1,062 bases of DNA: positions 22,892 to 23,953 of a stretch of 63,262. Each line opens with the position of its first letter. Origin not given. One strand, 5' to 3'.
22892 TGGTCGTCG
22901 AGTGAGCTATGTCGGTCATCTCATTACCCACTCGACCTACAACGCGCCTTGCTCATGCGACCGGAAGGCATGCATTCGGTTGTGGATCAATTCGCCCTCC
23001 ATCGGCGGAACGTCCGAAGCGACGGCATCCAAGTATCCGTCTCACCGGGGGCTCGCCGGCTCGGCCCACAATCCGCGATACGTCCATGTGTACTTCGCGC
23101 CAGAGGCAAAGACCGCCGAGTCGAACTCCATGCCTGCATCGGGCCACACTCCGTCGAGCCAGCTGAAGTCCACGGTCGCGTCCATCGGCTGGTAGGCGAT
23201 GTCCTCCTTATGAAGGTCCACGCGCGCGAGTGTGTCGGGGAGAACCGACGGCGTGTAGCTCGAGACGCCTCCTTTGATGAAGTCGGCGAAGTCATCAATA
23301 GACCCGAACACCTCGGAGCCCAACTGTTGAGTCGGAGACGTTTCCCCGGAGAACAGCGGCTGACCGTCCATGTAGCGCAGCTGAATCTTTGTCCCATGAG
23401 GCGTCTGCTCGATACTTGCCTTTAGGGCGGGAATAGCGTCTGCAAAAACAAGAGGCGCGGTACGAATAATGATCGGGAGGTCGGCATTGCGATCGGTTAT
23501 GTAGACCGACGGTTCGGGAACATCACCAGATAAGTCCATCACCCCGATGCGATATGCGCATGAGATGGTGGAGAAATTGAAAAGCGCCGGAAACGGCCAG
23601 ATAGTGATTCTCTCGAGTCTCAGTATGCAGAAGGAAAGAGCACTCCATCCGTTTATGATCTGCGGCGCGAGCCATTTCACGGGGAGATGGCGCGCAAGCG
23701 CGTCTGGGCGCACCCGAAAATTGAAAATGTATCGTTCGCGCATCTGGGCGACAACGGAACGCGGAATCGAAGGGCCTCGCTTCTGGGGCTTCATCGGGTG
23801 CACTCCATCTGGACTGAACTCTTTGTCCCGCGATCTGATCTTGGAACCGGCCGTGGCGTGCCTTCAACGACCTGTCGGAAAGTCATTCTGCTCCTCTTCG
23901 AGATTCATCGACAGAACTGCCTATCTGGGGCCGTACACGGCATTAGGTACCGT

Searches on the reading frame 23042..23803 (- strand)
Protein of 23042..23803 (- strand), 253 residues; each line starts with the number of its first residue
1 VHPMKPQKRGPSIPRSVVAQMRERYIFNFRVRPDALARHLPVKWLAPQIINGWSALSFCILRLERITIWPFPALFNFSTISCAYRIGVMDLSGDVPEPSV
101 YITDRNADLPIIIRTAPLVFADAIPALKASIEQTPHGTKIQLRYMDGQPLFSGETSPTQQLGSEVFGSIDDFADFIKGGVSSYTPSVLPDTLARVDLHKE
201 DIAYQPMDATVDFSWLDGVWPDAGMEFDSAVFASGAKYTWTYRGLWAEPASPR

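Call 78: search_protein_families(library=pfam, proteins=[window:23042-23803:-], max_evalue=0.001)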
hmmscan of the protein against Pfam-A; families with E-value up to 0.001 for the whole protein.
window:23042-23803:- (253 aa): 1 family
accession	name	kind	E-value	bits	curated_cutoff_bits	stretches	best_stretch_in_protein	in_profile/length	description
PF09844.14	DUF2071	-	0.00076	19.6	27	1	20-208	3-181/212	Uncharacterized conserved protein (COG2071)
